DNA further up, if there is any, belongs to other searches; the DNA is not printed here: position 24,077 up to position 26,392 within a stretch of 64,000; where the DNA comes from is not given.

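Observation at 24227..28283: Asymmetric heterodimeric ABC exporter read directly from NBD motifs; the catalytic C39 peptidase sits on the subunit with the dead ATPase site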

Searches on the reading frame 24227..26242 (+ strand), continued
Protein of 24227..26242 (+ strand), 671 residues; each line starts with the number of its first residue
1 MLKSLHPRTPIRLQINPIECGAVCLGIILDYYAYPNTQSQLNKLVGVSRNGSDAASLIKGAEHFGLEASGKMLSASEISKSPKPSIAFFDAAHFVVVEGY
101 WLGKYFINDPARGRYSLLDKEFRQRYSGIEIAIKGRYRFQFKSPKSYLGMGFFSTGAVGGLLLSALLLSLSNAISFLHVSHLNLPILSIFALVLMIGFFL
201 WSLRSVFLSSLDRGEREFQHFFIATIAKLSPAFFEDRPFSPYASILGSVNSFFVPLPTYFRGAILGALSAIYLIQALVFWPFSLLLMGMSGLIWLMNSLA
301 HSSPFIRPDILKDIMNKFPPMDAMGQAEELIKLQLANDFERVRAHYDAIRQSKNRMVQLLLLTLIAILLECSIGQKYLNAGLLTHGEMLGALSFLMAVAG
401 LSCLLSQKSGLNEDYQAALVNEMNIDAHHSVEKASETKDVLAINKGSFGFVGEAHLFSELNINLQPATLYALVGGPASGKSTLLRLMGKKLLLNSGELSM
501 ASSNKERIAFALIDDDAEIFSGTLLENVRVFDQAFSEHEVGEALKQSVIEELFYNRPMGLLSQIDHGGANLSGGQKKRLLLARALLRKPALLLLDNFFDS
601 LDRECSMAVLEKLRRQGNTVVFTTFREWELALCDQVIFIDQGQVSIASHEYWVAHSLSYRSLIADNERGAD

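Call 103: find_encoding_contigs(protein=P0271, flank=8000, max_places=2)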
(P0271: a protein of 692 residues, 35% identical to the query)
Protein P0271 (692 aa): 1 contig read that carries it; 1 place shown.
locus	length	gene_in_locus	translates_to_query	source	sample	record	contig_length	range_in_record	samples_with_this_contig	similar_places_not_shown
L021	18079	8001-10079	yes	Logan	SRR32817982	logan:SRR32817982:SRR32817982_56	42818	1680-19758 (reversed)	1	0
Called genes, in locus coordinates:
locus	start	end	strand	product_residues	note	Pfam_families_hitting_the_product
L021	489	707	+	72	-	PF01176:eIF-1a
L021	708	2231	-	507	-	PF00221:Lyase_aromatic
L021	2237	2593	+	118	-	PF12836:HHH_3 (weak), PF00633:HHH (faint)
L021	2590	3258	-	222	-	PF00877:NLPC_P60 (weak)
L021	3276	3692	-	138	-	PF01242:PTPS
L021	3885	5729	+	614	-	PF00575:S1, PF21710:Spt6_S1 (faint), PF24685:OB_RRP5_4th (faint), PF00575:S1, PF23459:S1_RRP5 (weak), PF00575:S1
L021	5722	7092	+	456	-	PF00919:UPF0004, PF04055:Radical_SAM, PF18693:TRAM_2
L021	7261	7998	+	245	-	PF25997:BSH_YhbJ (weak), PF00364:Biotin_lipoyl (faint)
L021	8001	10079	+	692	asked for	PF03412:Peptidase_C39, PF00005:ABC_tran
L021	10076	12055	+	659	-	PF00005:ABC_tran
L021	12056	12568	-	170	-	PF22547:2H-SAK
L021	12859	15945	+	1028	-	PF00614:PLDc (faint), PF13091:PLDc_2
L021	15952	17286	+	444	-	PF25145:NfeD1b_N, PF24961:NfeD_membrane, PF01957:NfeD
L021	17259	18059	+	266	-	PF01145:Band_7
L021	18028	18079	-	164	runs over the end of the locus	-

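Call 104: find_encoding_contigs(protein=P0293, flank=8000, max_places=1)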
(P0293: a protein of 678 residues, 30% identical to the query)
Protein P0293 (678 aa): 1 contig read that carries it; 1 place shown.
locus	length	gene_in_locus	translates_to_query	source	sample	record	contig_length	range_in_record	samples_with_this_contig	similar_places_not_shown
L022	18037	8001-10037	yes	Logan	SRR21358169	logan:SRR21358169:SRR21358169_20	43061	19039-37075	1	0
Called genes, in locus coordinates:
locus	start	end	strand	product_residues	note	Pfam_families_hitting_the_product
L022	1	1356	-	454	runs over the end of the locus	-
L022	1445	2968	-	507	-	PF00221:Lyase_aromatic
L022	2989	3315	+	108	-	PF00633:HHH (faint)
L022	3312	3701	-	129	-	PF01242:PTPS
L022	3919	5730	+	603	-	PF21710:Spt6_S1 (faint), PF13509:S1_2 (faint), PF00575:S1, PF23459:S1_RRP5, PF00575:S1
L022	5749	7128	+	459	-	PF00919:UPF0004, PF04055:Radical_SAM, PF18693:TRAM_2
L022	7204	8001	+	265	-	PF00364:Biotin_lipoyl, PF25997:BSH_YhbJ (weak)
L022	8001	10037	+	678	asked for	PF03412:Peptidase_C39, PF00005:ABC_tran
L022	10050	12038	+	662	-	PF00005:ABC_tran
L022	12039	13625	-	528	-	PF02511:Thy1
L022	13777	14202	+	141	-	PF00072:Response_reg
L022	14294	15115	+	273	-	PF00378:ECH_1, PF16113:ECH_2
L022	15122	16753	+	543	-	PF01494:FAD_binding_3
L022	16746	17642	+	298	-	PF01040:UbiA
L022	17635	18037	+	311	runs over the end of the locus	PF13378:MR_MLE_C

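Call 105: find_encoding_contigs(protein=P0265, flank=8000, max_places=1)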
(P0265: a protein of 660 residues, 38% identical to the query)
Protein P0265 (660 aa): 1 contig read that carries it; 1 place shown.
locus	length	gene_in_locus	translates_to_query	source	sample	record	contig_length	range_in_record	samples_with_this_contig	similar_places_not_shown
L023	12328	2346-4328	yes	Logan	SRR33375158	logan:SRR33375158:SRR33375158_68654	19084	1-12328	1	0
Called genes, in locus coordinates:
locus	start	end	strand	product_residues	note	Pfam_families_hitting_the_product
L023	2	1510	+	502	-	?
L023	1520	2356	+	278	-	-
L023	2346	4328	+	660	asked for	PF03412:Peptidase_C39, PF00005:ABC_tran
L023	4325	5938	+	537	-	PF00005:ABC_tran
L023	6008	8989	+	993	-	PF13091:PLDc_2 (weak), PF00614:PLDc (faint), PF13091:PLDc_2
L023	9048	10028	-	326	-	PF00646:F-box, PF12937:F-box-like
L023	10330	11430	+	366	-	PF13599:Pentapeptide_4 (weak), PF13576:Pentapeptide_3 (faint), PF00805:Pentapeptide (weak), PF13599:Pentapeptide_4 (weak)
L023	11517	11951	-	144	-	-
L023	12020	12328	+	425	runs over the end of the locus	PF02403:Seryl_tRNA_N, PF00587:tRNA-synt_2b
